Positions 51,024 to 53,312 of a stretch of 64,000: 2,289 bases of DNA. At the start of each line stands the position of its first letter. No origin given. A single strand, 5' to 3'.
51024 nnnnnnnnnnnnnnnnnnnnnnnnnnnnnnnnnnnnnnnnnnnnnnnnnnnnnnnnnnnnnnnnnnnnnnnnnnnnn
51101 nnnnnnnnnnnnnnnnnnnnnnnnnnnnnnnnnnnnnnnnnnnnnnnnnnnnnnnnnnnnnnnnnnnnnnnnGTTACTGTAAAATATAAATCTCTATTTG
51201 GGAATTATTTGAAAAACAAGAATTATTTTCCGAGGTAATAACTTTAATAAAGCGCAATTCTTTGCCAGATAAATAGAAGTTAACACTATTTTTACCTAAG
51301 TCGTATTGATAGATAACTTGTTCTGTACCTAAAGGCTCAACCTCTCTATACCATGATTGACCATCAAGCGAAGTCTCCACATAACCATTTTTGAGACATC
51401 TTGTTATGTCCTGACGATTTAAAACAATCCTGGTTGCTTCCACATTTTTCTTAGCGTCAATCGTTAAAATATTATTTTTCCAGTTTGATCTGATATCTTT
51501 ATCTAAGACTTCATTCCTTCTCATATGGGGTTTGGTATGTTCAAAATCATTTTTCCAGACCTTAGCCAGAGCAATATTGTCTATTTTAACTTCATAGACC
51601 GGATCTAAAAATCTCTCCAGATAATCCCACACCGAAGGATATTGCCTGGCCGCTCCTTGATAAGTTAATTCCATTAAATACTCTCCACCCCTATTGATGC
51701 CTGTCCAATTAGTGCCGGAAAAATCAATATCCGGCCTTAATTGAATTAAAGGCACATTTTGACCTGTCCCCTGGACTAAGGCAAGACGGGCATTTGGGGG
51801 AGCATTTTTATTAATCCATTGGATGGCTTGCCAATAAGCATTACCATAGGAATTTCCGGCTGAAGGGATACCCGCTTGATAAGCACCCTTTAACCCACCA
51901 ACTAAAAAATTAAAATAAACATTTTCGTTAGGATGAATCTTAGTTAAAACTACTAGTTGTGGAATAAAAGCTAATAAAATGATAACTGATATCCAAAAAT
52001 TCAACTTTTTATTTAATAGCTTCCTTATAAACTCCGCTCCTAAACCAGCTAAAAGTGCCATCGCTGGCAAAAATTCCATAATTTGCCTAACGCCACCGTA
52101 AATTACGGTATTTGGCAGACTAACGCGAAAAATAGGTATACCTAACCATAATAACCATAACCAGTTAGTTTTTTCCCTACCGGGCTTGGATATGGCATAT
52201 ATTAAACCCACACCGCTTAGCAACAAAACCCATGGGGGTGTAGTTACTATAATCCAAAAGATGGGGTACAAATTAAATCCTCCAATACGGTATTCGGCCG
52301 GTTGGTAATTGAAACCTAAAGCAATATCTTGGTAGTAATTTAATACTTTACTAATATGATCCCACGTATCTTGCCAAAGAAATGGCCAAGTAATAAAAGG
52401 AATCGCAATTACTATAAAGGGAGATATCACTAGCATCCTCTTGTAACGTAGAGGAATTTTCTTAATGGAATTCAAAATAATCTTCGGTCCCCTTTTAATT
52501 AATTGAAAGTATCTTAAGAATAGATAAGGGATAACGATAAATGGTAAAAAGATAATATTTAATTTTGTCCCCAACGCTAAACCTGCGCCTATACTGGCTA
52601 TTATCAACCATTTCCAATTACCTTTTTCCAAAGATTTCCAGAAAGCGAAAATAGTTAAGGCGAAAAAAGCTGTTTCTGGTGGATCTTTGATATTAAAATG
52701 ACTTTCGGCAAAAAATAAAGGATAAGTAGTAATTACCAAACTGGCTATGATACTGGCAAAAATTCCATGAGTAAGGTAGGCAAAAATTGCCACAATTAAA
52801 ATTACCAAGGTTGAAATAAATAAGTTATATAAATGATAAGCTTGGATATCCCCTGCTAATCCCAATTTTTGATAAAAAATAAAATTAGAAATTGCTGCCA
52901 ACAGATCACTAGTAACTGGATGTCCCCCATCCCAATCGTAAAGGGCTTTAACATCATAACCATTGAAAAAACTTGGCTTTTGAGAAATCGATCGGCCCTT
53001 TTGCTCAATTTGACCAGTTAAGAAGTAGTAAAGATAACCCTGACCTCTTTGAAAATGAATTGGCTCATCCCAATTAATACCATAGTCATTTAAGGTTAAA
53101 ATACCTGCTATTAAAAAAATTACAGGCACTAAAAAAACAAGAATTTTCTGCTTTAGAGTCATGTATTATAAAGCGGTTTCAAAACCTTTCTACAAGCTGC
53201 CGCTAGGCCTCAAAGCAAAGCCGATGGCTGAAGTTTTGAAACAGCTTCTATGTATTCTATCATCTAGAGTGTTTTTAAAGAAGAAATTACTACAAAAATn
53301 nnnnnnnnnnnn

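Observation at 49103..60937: Second GT-C paralog family (WDE-loop type), three tandem and near-tandem copies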

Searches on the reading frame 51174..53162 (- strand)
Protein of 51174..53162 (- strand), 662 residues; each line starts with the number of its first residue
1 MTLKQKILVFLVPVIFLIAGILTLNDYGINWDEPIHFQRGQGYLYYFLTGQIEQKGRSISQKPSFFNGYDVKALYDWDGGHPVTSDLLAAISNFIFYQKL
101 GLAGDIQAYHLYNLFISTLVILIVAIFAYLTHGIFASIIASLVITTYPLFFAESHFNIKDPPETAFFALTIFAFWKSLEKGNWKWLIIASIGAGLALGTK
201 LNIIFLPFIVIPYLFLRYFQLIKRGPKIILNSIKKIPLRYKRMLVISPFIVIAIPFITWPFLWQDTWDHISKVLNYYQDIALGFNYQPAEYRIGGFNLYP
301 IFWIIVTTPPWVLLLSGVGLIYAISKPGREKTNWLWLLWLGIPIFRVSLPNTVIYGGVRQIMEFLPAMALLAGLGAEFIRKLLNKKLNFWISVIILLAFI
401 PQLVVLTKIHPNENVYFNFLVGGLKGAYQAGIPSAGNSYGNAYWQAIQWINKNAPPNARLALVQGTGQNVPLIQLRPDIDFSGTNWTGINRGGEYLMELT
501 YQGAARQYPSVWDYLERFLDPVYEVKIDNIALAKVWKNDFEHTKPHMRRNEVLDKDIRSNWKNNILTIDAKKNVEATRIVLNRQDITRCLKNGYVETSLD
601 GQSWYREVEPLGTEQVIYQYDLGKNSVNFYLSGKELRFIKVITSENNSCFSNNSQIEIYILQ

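Call 4: search_protein_families(library=pfam, proteins=[window:51174-53162:-], max_evalue=1)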
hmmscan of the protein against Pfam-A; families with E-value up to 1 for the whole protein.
window:51174-53162:- (662 aa): 4 families
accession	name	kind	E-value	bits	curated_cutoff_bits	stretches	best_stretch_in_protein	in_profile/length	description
PF02366.24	PMT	-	1.1e-11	45.3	22.7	1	113-257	90-231/245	Dolichyl-phosphate-mannose-protein mannosyltransferase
PF13231.12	PMT_2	-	3.1e-10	40.9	26.1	1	115-217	26-132/160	Dolichyl-phosphate-mannose-protein mannosyltransferase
PF00754.31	F5_F8_type_C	-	0.024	15.2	28.2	1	564-647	35-118/127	F5/8 type C domain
PF11028.14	TMEM260-like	-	0.37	11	24.2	1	134-218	86-175/179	Protein O-mannosyl-transferase TMEM260-like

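Call 8: search_protein_families(library=ncbifam, proteins=[window:51174-53162:-], max_evalue=1)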
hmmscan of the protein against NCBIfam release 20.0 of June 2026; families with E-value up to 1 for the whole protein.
window:51174-53162:- (662 aa): 1 family
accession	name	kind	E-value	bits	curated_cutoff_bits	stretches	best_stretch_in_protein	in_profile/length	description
TIGR03663.1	TIGR03663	subfamily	8.1e-07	28.4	126.25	1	113-329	77-288/435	flippase activity-associated protein Agl23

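Call 9: find_homologous_proteins(query=window:51174-53162:-)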
Query window:51174-53162:- (662 aa): 1002 proteins with E <= 0.001 among 8000 candidates; the best 120 are listed.
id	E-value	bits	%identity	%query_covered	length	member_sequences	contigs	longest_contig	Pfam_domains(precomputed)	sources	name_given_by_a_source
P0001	0.0e+0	1520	100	100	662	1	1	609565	PF02366.25,PF13231.13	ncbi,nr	ncbi:phospholipid carrier-dependent glycosyltransferase [Candidatus Microgenomates bacterium]|nr:pho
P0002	6.5e-295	998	66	99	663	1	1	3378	PF02366.25,PF13231.13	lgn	-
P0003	2.0e-286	970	64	100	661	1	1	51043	PF02366.25,PF13231.13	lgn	-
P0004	9.7e-259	879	58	99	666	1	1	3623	PF00754.32,PF02366.25,PF13231.13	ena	-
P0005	2.4e-254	864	57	99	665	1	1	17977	PF02366.25,PF13231.13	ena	-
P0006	2.1e-250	851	54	100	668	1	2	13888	PF02366.25,PF13231.13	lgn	-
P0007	5.6e-244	830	56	99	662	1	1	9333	PF02366.25,PF13231.13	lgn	-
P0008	3.0e-220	751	51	96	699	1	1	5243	PF13231.13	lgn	-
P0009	5.3e-212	724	49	100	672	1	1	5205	PF02366.25,PF13231.13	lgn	-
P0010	9.9e-209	713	49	100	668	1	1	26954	PF13231.13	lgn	-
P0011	2.1e-208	712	47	99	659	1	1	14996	PF02366.25,PF13231.13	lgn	-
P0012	5.0e-207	708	49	100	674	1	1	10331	PF13231.13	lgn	-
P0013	5.7e-206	704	50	100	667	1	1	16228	PF02366.25,PF13231.13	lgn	-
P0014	3.5e-205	702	47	99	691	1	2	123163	PF02366.25,PF13231.13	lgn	-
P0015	5.0e-205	701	49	100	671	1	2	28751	PF13231.13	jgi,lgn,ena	-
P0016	2.0e-202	692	47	100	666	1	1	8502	PF02366.25,PF13231.13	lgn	-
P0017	1.6e-201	689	50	99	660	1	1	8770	PF13231.13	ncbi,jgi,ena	-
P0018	2.0e-199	682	47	100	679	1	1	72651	PF02366.25,PF13231.13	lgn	-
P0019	1.9e-198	679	46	100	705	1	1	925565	PF02366.25,PF13231.13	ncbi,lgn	-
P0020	2.0e-198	679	47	99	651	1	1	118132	PF02366.25,PF13231.13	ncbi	-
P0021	3.8e-198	678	49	99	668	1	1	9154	PF02366.25,PF13231.13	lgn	-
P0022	7.8e-198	677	49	99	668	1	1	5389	PF02366.25,PF13231.13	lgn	-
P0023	8.3e-198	677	46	99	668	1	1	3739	PF02366.25,PF13231.13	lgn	-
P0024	1.3e-197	676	48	98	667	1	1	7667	PF13231.13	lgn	-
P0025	2.5e-197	676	48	98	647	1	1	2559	PF13231.13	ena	-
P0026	5.3e-197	674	48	99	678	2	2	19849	PF02366.25,PF13231.13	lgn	-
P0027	2.7e-196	672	46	100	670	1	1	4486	PF02366.25,PF13231.13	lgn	-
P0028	3.6e-196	672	47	100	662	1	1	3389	PF02366.25,PF13231.13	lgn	-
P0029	4.1e-196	672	46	100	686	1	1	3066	PF02366.25,PF13231.13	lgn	-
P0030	8.0e-196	671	48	100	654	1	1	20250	PF13231.13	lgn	-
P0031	3.1e-194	665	45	98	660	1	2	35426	PF02366.25,PF13231.13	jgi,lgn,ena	-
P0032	5.4e-194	665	47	100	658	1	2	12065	PF02366.25,PF13231.13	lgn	-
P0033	5.8e-194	664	47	100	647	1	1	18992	PF02366.25,PF13231.13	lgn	-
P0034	2.0e-193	663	48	98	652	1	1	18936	PF02366.25,PF13231.13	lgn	-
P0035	3.6e-193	662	47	100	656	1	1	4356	PF13231.13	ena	-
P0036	2.2e-192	659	45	99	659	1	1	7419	PF02366.25,PF13231.13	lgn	-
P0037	5.4e-192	658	46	100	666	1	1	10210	PF13231.13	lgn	-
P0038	8.5e-192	657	45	100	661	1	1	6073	PF02366.25,PF13231.13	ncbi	-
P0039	8.7e-191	654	47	99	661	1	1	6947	PF02366.25,PF13231.13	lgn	-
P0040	1.0e-190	654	47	97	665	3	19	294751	PF13231.13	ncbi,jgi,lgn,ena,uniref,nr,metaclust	ncbi:MAG: 4-amino-4-deoxy-L-arabinose transferase and related glycosyltransferase of PMT family-like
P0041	1.6e-190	653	46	99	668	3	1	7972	PF02366.25,PF13231.13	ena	-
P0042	1.7e-190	653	46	100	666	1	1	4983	PF13231.13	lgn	-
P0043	2.1e-190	653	46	99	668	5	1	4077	PF02366.25,PF13231.13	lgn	-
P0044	3.3e-190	652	46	97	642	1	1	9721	PF13231.13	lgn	-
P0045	4.2e-190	652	47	98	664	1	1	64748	PF02366.25,PF13231.13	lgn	-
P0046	2.6e-189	649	46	100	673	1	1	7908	PF13231.13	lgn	-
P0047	7.6e-189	648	43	99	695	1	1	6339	PF02366.25,PF13231.13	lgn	-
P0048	9.7e-189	647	47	100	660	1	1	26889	PF02366.25,PF13231.13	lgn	-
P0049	1.5e-188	647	45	99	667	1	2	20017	PF02366.25,PF13231.13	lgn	-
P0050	1.6e-188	647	47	97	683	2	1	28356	PF02366.25,PF13231.13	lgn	-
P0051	1.8e-188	646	45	100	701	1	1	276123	PF02366.25,PF13231.13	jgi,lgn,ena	-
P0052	2.4e-188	646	47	99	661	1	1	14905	PF02366.25,PF13231.13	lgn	-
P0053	3.1e-188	646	46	99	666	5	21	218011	PF02366.25,PF13231.13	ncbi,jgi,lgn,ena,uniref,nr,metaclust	ncbi:hypothetical protein A3A14_01015 [Candidatus Daviesbacteria bacterium RIFCSPLOWO2_01_FULL_43_38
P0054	8.3e-188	644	48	99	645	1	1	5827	PF13231.13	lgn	-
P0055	1.6e-187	643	46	100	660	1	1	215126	PF13231.13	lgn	-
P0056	1.9e-187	643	47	100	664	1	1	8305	PF02366.25,PF13231.13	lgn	-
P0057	2.2e-187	643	47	99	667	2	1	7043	PF13231.13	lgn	-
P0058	5.5e-187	641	46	98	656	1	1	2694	PF13231.13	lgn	-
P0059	8.6e-187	641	47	97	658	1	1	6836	PF02366.25,PF13231.13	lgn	-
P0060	1.2e-186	640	46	100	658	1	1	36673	PF02366.25,PF13231.13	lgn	-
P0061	1.3e-186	640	45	100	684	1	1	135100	PF02366.25,PF13231.13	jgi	jgi:hypothetical protein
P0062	1.9e-186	640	47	98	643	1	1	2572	PF13231.13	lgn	-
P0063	4.9e-186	638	46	100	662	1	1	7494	PF13231.13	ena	-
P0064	7.3e-186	638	47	98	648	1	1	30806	PF02366.25,PF13231.13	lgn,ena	-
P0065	8.5e-186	637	45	98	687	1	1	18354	PF02366.25,PF13231.13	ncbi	-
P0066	8.8e-186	637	45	99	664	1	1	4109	PF13231.13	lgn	-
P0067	9.7e-186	637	46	99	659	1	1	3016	PF02366.25,PF13231.13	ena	-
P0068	9.9e-186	637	46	99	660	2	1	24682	PF13231.13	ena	-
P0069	1.4e-185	637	46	100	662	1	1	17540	PF02366.25,PF13231.13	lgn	-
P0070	5.4e-185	635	44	100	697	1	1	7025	PF02366.25,PF13231.13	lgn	-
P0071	5.9e-185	635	45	99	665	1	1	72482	PF13231.13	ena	-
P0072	1.4e-184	633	45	100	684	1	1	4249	PF02366.25,PF13231.13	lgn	-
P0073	1.7e-184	633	46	98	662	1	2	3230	PF02366.25,PF13231.13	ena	-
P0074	2.7e-184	633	46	100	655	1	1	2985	PF02366.25,PF13231.13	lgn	-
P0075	3.8e-184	632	46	100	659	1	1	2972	PF02366.25,PF13231.13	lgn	-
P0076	5.6e-184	631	46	98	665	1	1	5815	PF02366.25,PF13231.13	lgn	-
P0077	8.6e-184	631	45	99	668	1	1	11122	PF13231.13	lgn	-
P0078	8.8e-184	631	46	98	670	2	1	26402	PF02366.25,PF13231.13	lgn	-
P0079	9.8e-184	631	48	98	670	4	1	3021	PF13231.13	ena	-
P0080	1.2e-183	630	46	99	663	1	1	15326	PF13231.13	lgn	-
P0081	1.4e-183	630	46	98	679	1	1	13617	PF13231.13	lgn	-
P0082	2.7e-183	629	45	99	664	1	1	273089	PF13231.13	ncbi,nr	ncbi:MAG: glycosyltransferase family 39 protein [bacterium]|nr:glycosyltransferase family 39 protein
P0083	3.6e-183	629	46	98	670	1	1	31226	PF02366.25,PF13231.13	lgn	-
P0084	3.8e-183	629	46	100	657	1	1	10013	PF02366.25,PF13231.13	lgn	-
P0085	5.4e-183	628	45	99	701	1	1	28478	PF13231.13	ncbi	-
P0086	1.2e-182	627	45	100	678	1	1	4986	PF02366.25,PF13231.13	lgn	-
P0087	1.4e-182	627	45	100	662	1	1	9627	PF13231.13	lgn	-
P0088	3.3e-182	626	44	100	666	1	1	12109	PF02366.25,PF13231.13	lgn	-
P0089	4.9e-182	625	46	100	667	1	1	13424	PF13231.13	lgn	-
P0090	5.3e-182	625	46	98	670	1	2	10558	PF02366.25,PF13231.13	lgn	-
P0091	5.3e-182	625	45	100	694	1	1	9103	PF02366.25,PF13231.13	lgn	-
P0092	5.5e-182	625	46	97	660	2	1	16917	PF02366.25,PF13231.13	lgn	-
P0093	6.9e-182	625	44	99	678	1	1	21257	PF13231.13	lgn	-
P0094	9.2e-182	624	44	98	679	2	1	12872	PF02366.25,PF13231.13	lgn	-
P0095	1.2e-181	624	45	99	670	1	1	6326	PF13231.13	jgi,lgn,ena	-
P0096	1.7e-181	623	45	99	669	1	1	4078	PF13231.13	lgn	-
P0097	1.9e-181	623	47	97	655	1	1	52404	PF13231.13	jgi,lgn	-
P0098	2.3e-181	623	44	100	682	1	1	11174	PF13231.13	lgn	-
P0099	5.4e-181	622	44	100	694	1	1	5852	PF02366.25,PF13231.13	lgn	-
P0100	5.7e-181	622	46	97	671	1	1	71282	PF02366.25,PF13231.13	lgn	-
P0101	6.3e-181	621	47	99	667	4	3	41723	PF00754.32,PF13231.13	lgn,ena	-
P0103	1.8e-180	620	45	100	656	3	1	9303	PF02366.25,PF13231.13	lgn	-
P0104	2.2e-180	620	45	100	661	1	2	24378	PF02366.25,PF13231.13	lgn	-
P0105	2.9e-180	619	46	99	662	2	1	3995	PF13231.13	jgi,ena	-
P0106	3.5e-180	619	44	99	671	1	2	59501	PF13231.13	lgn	-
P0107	5.0e-180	618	45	100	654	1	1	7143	PF02366.25,PF13231.13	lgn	-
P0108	6.9e-180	618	44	100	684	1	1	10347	PF13231.13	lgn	-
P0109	8.5e-180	618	45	98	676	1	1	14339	PF13231.13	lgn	-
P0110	1.4e-179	617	50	87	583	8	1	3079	PF02366.25,PF13231.13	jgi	-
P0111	1.4e-179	617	45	98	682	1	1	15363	PF02366.25,PF13231.13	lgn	-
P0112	2.5e-179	616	45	100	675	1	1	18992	PF13231.13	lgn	-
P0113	6.1e-179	615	44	100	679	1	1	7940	PF02366.25,PF13231.13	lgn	-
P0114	1.1e-178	614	44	99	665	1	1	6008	PF13231.13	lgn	-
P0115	1.1e-178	614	43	99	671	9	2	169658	PF13231.13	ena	-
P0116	1.4e-178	614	44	99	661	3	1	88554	PF02366.25,PF13231.13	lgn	-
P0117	3.7e-178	612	44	99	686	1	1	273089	PF13231.13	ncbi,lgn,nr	ncbi:MAG: glycosyltransferase family 39 protein [bacterium]|nr:glycosyltransferase family 39 protein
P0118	4.4e-178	612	44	100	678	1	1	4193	PF13231.13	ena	-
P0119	5.5e-178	612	45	98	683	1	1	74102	PF02366.25,PF13231.13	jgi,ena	-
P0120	5.6e-178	612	45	99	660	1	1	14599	PF02366.25,PF13231.13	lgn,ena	-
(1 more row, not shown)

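Call 17: find_encoding_contigs(protein=P0003, flank=10000, max_places=2)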
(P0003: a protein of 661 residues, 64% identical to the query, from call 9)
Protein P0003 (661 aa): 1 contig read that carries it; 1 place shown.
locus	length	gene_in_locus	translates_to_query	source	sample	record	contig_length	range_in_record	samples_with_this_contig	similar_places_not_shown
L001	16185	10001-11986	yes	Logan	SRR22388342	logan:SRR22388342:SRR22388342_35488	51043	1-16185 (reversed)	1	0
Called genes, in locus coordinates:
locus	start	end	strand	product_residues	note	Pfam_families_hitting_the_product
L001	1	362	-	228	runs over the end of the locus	PF13489:Methyltransf_23 (weak), PF13847:Methyltransf_31, PF02390:Methyltransf_4 (weak), PF08241:Methyltransf_11, PF13649:Methyltransf_25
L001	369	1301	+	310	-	PF00535:Glycos_transf_2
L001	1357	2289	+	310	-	PF03706:LPG_synthase_TM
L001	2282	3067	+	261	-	PF03141:Methyltransf_29 (weak), PF01209:Ubie_methyltran, PF05175:MTS (faint), PF08241:Methyltransf_11, PF08242:Methyltransf_12, PF13649:Methyltransf_25, PF13847:Methyltransf_31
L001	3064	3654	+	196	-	PF18915:DUF5667 (weak)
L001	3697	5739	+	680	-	PF13231:PMT_2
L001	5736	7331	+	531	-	-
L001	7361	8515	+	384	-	PF13477:Glyco_trans_4_2 (faint), PF20706:GT4-conflict (weak), PF00534:Glycos_transf_1, PF13692:Glyco_trans_1_4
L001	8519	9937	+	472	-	PF13727:CoA_binding_3, PF17836:PglD_N (faint), PF00106:adh_short (weak), PF01073:3Beta_HSD, PF01370:Epimerase, PF02719:Polysacc_synt_2, PF04321:RmlD_sub_bind, PF16363:GDP_Man_Dehyd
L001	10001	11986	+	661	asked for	PF02366:PMT, PF13231:PMT_2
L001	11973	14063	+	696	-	-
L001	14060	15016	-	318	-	PF00535:Glycos_transf_2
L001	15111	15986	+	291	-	PF00535:Glycos_transf_2, PF10111:Glyco_tranf_2_2 (weak)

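Call 21: find_encoding_contigs(protein=P0116, flank=10000, max_places=1)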
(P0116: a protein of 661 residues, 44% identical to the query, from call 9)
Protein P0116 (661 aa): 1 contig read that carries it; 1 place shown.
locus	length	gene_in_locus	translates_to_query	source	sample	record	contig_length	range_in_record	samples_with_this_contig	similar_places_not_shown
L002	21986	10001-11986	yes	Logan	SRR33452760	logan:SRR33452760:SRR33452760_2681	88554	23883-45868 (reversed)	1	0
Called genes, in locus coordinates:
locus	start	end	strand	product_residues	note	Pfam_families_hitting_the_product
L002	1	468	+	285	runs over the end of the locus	PF00535:Glycos_transf_2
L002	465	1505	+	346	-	PF13439:Glyco_transf_4, PF00534:Glycos_transf_1, PF13692:Glyco_trans_1_4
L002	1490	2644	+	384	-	-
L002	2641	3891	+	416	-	PF01943:Polysacc_synt, PF13440:Polysacc_synt_3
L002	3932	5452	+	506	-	-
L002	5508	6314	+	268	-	PF00535:Glycos_transf_2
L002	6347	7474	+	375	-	PF13439:Glyco_transf_4 (weak), PF20706:GT4-conflict, PF00534:Glycos_transf_1, PF13692:Glyco_trans_1_4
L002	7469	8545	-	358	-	PF00535:Glycos_transf_2, PF10111:Glyco_tranf_2_2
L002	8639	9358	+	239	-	-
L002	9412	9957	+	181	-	PF18915:DUF5667 (weak)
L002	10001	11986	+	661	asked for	PF13231:PMT_2, PF02366:PMT (weak)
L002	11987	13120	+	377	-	PF00534:Glycos_transf_1, PF13692:Glyco_trans_1_4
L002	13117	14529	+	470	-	PF13727:CoA_binding_3, PF00106:adh_short (weak), PF04321:RmlD_sub_bind, PF08659:KR (weak), PF01073:3Beta_HSD, PF01370:Epimerase, PF02719:Polysacc_synt_2, PF16363:GDP_Man_Dehyd, +3 more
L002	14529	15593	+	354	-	PF00155:Aminotran_1_2 (weak), PF01041:DegT_DnrJ_EryC1, PF01053:Cys_Met_Meta_PP (weak)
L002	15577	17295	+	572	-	PF01209:Ubie_methyltran, PF05148:Methyltransf_8, PF05175:MTS, PF13489:Methyltransf_23, PF13847:Methyltransf_31, PF08241:Methyltransf_11, PF08242:Methyltransf_12, PF13649:Methyltransf_25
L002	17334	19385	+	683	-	-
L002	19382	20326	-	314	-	PF00535:Glycos_transf_2, PF10111:Glyco_tranf_2_2 (weak)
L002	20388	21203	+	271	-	PF00535:Glycos_transf_2, PF10111:Glyco_tranf_2_2, PF13641:Glyco_tranf_2_3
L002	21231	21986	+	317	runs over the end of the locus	PF04321:RmlD_sub_bind (faint), PF01073:3Beta_HSD (faint), PF01370:Epimerase, PF16363:GDP_Man_Dehyd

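Call 22: find_encoding_contigs(protein=P0045, flank=10000, max_places=1)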
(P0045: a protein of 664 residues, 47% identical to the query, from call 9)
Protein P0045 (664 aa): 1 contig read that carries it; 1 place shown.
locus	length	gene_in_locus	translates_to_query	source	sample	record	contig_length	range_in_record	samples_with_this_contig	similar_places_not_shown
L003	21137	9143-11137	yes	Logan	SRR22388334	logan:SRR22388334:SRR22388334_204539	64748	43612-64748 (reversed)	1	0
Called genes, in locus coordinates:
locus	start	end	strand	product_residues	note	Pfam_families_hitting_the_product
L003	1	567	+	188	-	?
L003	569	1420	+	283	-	PF00535:Glycos_transf_2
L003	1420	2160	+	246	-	PF00106:adh_short, PF01370:Epimerase (weak), PF08659:KR, PF13561:adh_short_C2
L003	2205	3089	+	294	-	PF13579:Glyco_trans_4_4 (faint), PF13439:Glyco_transf_4, PF00534:Glycos_transf_1, PF13692:Glyco_trans_1_4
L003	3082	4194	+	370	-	-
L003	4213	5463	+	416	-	PF01943:Polysacc_synt, PF13440:Polysacc_synt_3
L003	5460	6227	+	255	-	PF00535:Glycos_transf_2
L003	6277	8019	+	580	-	-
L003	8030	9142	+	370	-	PF13439:Glyco_transf_4, PF20706:GT4-conflict, PF00534:Glycos_transf_1, PF13692:Glyco_trans_1_4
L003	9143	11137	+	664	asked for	PF13231:PMT_2, PF02366:PMT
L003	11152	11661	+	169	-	PF18915:DUF5667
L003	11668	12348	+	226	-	PF00535:Glycos_transf_2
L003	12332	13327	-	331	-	PF01073:3Beta_HSD, PF01370:Epimerase, PF02719:Polysacc_synt_2 (faint), PF05368:NmrA (faint), PF07993:NAD_binding_4 (faint), PF16363:GDP_Man_Dehyd, PF13460:NAD_binding_10 (weak)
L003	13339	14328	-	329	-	-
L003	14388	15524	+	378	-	PF13477:Glyco_trans_4_2 (weak), PF00534:Glycos_transf_1, PF13692:Glyco_trans_1_4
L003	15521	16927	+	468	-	PF13727:CoA_binding_3, PF17836:PglD_N (weak), PF22674:C2185-like_N (weak), PF01073:3Beta_HSD, PF01370:Epimerase, PF02719:Polysacc_synt_2, PF04321:RmlD_sub_bind, PF16363:GDP_Man_Dehyd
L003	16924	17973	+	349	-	PF01041:DegT_DnrJ_EryC1, PF00155:Aminotran_1_2, PF01053:Cys_Met_Meta_PP (weak)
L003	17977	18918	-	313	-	PF00535:Glycos_transf_2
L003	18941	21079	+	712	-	PF13231:PMT_2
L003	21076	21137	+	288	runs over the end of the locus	PF13641:Glyco_tranf_2_3 (weak), PF00535:Glycos_transf_2, PF10111:Glyco_tranf_2_2 (weak)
